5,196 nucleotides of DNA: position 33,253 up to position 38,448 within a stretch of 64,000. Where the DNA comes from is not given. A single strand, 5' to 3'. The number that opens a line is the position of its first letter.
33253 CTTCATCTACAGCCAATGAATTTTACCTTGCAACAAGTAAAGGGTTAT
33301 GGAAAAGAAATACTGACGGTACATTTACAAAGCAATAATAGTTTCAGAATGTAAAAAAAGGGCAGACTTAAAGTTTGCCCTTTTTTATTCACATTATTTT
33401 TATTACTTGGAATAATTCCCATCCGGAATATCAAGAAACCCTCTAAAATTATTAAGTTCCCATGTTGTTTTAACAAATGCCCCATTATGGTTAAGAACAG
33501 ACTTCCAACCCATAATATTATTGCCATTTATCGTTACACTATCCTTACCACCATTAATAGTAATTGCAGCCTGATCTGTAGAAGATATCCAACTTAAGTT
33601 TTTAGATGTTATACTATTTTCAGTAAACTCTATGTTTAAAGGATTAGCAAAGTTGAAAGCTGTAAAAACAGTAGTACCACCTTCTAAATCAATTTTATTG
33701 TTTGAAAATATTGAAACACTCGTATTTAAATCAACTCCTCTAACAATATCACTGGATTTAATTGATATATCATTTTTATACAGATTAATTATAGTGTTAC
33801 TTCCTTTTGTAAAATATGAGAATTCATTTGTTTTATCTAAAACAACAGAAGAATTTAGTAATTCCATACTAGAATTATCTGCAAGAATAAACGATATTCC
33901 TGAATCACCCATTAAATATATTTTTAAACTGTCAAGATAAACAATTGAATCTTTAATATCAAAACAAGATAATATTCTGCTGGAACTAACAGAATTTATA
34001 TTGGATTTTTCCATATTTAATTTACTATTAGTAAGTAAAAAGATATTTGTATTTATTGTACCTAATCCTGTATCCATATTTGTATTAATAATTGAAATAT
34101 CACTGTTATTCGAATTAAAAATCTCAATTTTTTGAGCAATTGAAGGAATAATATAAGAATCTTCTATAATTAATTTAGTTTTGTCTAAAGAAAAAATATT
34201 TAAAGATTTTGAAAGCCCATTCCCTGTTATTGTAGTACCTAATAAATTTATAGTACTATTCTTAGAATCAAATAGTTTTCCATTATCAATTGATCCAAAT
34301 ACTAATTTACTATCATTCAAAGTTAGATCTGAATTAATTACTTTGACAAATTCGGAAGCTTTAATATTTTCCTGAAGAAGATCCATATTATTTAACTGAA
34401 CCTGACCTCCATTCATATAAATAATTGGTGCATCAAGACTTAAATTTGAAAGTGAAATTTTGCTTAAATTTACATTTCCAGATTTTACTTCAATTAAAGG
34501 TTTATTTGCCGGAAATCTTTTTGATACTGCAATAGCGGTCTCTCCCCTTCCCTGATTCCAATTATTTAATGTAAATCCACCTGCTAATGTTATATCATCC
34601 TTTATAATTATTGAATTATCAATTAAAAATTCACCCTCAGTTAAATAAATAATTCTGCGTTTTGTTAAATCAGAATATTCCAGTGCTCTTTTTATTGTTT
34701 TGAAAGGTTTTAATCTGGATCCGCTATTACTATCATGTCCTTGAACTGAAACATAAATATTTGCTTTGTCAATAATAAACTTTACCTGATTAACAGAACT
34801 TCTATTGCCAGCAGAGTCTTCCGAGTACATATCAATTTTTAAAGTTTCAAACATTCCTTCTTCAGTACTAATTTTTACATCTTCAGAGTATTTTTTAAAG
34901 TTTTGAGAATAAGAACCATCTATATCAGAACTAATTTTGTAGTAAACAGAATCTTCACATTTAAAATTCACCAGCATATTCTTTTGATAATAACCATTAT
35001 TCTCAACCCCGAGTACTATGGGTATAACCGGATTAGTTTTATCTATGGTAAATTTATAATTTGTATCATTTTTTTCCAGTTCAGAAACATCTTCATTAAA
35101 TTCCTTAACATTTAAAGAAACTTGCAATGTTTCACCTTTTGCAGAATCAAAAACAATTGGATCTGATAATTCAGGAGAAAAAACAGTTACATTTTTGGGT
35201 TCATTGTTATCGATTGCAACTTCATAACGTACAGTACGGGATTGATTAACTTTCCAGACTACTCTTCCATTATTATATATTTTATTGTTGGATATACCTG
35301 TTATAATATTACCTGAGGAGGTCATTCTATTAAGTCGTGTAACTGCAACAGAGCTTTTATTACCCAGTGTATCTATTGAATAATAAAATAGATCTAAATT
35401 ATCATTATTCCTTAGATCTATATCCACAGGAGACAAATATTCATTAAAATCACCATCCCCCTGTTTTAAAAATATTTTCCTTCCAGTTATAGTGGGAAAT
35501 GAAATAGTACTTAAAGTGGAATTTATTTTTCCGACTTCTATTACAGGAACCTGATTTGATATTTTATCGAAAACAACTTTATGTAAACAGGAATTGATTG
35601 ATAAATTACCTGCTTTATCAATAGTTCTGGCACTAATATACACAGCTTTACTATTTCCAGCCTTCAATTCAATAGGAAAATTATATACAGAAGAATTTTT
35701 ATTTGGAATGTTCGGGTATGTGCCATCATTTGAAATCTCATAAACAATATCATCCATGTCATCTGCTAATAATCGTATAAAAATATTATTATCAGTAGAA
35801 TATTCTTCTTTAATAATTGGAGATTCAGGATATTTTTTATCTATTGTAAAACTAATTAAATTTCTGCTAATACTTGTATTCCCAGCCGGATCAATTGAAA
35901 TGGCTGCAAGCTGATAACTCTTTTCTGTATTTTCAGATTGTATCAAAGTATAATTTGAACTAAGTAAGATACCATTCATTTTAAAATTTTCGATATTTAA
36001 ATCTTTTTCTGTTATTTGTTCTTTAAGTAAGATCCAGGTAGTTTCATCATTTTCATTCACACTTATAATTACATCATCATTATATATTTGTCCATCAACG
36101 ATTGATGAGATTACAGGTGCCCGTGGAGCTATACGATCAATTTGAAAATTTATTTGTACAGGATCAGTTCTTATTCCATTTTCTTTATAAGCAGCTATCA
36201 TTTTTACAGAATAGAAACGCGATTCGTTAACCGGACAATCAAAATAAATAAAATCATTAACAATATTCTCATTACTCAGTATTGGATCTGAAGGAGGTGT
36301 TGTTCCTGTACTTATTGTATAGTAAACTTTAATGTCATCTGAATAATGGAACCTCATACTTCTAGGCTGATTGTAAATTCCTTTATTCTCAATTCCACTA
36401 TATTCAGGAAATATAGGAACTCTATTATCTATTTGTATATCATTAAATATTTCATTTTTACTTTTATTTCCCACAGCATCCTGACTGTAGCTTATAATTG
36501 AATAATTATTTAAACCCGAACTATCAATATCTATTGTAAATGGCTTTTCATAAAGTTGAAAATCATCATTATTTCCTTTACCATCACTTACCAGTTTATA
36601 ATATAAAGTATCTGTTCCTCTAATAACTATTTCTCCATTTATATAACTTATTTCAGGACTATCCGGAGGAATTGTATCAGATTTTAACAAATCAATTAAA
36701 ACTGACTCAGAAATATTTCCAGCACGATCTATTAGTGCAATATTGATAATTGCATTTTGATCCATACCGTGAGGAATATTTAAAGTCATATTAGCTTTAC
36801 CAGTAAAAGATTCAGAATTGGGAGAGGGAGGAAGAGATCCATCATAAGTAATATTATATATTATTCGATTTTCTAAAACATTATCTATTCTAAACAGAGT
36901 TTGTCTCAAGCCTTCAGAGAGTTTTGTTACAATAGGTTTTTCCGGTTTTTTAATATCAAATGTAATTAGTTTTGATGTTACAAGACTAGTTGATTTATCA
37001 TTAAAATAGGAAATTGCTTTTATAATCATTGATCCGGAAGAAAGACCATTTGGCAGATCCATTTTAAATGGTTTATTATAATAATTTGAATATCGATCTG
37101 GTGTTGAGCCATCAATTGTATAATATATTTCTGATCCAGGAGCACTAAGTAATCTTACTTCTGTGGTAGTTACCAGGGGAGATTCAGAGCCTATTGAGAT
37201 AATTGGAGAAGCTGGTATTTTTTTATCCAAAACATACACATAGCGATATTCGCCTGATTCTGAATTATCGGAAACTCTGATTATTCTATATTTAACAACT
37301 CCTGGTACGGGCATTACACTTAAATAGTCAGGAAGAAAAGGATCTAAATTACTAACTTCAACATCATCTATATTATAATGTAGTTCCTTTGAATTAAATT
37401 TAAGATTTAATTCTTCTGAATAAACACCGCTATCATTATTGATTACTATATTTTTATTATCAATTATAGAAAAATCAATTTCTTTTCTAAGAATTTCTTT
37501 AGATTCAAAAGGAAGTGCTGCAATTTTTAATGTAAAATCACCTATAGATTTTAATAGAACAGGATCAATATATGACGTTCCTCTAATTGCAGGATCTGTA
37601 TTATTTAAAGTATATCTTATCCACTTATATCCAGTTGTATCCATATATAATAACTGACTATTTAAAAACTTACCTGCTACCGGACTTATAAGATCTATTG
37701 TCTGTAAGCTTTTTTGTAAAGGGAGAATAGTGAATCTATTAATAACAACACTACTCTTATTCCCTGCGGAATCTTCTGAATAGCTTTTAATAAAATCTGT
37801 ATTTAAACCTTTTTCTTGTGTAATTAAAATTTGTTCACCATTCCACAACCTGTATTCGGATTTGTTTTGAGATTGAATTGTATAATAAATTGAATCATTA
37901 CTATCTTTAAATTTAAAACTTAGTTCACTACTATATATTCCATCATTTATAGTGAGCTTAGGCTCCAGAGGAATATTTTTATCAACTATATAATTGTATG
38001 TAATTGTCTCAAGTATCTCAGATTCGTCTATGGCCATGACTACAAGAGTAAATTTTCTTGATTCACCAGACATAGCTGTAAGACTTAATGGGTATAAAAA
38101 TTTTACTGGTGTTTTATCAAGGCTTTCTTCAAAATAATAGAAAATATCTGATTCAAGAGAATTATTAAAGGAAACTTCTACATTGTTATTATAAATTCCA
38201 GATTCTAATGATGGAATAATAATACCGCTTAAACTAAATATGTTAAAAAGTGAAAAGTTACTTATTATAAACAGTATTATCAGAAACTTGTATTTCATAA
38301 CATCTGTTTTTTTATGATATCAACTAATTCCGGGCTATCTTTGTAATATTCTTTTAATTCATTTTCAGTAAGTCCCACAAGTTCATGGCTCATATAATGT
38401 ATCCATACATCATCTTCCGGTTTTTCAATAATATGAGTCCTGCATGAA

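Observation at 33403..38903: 1631-aa surface protein with about 13 degenerate CHB_HEX_C-like repeats and a C-terminal parallel beta-helix, translationally coupled (ATGA) to a small PRTase gene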

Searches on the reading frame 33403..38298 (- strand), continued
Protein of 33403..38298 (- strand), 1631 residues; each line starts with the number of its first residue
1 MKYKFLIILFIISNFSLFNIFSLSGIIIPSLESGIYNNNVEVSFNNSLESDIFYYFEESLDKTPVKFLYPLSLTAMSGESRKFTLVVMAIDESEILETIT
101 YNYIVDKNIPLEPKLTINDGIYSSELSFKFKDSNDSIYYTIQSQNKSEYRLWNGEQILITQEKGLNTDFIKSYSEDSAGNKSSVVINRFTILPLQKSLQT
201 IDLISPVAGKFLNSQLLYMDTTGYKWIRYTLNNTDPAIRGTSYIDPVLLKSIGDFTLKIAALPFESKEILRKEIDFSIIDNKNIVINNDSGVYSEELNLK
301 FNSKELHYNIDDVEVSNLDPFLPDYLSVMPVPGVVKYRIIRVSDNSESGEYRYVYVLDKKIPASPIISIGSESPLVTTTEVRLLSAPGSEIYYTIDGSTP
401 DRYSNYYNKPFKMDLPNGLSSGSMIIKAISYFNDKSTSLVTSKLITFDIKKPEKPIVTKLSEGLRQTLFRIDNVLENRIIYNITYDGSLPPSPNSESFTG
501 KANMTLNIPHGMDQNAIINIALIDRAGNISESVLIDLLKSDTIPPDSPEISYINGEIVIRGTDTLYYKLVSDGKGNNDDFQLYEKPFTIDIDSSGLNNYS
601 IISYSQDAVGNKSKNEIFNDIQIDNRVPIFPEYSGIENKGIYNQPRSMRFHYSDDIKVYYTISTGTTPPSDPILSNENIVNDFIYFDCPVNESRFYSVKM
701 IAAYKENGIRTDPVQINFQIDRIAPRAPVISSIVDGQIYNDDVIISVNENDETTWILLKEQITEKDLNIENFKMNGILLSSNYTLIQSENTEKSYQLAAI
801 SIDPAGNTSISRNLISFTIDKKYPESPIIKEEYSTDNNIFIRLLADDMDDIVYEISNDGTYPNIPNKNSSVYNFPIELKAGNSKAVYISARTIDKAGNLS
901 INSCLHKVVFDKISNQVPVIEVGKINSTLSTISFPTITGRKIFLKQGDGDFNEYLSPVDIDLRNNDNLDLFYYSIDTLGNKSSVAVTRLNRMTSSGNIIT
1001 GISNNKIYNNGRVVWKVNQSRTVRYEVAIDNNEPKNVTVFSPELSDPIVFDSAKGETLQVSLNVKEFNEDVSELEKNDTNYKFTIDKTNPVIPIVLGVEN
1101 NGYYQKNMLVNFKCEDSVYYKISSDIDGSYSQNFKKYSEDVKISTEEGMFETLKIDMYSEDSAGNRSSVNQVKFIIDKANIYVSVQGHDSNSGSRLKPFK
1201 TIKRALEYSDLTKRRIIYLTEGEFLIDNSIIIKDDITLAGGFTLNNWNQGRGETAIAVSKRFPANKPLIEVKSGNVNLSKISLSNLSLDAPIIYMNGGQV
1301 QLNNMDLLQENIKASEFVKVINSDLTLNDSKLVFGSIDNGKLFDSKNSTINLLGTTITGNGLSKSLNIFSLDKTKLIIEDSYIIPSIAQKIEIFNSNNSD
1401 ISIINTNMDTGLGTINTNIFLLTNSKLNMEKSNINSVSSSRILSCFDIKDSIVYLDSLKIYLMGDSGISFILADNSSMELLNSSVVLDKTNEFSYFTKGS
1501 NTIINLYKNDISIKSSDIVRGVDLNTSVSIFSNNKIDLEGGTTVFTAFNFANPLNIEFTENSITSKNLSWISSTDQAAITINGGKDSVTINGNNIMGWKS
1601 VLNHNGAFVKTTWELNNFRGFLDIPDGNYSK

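Call 17: find_encoding_contigs(protein=P0003, flank=8000, max_places=2)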
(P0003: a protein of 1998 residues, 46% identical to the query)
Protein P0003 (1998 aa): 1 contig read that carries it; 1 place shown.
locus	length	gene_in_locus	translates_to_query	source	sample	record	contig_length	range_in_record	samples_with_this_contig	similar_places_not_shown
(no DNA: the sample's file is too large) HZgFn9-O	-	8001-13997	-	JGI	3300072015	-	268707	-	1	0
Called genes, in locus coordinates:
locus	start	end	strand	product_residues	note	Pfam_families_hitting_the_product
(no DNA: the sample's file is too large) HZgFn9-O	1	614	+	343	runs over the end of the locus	PF00044:Gp_dh_N, PF02800:Gp_dh_C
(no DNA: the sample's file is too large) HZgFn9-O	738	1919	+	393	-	PF00162:PGK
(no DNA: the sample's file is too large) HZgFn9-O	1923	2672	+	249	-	PF00121:TIM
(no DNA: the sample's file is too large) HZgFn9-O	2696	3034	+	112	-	PF03840:SecG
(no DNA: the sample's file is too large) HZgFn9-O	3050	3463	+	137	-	-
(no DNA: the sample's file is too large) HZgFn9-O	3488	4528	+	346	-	PF13624:SurA_N_3 (weak), PF13145:Rotamase_2, PF13616:Rotamase_3, PF00639:Rotamase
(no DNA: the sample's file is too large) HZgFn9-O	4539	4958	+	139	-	PF01029:NusB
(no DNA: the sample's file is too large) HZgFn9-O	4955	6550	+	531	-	-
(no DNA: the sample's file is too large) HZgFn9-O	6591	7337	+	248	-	PF00557:Peptidase_M24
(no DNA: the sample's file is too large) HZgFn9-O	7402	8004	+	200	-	PF00156:Pribosyltran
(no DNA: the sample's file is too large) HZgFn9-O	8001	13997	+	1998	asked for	PF19077:Big_13 (faint), PF13290:CHB_HEX_C_1 (weak), PF13287:Fn3_assoc, PF12245:Big_3_2 (faint)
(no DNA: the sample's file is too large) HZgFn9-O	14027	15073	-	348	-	-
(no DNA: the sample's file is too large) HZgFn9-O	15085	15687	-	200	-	PF27340:TP_0126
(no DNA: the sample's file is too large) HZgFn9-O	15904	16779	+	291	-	PF00763:THF_DHG_CYH, PF02882:THF_DHG_CYH_C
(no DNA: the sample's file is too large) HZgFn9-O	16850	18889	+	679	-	PF03816:LytR_cpsA_psr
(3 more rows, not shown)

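Call 69: list_cluster_members(proteins=[P0001, P0058, P0180, P0181, P0183, P0184, P0186, P0188, P0192, P0197])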
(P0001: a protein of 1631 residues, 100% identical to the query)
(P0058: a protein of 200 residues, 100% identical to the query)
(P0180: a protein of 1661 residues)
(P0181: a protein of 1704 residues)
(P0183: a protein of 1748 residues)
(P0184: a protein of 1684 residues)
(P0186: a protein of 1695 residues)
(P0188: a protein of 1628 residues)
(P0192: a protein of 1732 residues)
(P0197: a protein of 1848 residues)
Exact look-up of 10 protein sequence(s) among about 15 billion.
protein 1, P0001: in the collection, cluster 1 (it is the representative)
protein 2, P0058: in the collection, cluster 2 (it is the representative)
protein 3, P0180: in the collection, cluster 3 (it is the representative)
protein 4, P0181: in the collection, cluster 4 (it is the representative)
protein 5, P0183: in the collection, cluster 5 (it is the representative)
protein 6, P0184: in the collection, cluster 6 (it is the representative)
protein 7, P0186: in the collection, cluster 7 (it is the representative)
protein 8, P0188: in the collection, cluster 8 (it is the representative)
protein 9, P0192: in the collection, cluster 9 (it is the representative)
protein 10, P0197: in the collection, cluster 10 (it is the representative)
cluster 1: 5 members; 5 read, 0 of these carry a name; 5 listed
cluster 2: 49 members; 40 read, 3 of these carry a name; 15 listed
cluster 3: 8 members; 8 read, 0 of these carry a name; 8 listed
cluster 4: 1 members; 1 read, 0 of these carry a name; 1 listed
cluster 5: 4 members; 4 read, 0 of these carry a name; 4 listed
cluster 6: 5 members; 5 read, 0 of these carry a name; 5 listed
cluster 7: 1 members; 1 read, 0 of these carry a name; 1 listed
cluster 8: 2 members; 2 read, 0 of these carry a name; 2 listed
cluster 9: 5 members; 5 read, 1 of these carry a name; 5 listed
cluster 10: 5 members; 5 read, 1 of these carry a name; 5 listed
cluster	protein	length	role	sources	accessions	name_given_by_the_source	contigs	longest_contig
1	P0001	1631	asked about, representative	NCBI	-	-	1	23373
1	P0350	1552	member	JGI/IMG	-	-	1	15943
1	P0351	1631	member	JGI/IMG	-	-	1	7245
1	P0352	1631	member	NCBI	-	-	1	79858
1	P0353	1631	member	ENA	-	-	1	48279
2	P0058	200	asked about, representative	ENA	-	-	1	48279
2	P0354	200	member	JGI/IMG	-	uncharacterized protein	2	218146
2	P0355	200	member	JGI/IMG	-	hypothetical protein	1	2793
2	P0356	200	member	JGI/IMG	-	hypoxanthine phosphoribosyltransferase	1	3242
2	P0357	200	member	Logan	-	-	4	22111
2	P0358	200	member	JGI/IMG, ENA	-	-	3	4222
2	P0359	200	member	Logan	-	-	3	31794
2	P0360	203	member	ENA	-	-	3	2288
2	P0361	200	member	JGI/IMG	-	-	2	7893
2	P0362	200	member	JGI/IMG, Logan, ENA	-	-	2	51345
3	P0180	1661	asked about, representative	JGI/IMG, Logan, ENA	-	-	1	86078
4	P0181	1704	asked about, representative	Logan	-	-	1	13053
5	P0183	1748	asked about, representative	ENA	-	-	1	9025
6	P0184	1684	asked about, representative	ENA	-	-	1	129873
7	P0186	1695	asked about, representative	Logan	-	-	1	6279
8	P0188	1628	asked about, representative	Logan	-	-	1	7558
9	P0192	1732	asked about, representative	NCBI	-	-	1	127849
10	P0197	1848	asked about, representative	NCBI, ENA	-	-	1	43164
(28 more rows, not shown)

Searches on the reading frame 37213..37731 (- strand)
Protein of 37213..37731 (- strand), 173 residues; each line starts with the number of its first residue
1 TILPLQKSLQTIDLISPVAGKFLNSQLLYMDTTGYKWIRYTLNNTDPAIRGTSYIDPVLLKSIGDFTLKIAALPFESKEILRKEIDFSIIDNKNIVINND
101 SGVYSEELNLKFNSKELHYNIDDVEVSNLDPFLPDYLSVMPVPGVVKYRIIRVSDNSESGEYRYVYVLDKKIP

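Call 54: predict_structure(alignment_id=A4)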
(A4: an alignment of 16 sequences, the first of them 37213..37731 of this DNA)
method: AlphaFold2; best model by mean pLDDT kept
length: 173 residues; sequences in the alignment: 16
mean_pLDDT: 90.0   pTM: 0.82
mean pLDDT of the five models: 90.0, 88.2, 86.5, 86.2, 85.7
residues with pLDDT >= 90: 116; 70-90: 48; 50-70: 9; < 50: 0
segments of 3 or more residues with pLDDT < 50: none
pLDDT, mean of each block of 10 residues (from residue 1): 66 93 95 93 93 95 96 93 96 90 91 89 92 92 85 88 92 64
secondary structure, 60 per line:
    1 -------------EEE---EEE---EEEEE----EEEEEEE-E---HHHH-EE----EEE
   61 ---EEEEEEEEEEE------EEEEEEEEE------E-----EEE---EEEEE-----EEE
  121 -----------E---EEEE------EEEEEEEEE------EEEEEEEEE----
elements in order: E14-16 E20-22 E26-30 E35-41 H47-50 E58-60 E64-74 E81-89 E102-104 E108-112 E118-120 E136-139 E146-154 E161-169
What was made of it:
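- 37465..37716 (-): Module 3 (aa 195-278), a divergent Ig-like module and the most conserved part of the stalk (S205 P206 G209 N213 Q215 W226 Y229 P236 G240 Y243 P246 invariant). AlphaFold2 gives a beta-sandwich with pLDDT about 93 (call 54).
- Checked: The other two modules (aa 195-278 and 279-357) fold as two seven-stranded beta-sandwiches in AlphaFold2 (pLDDT 90, call 54).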
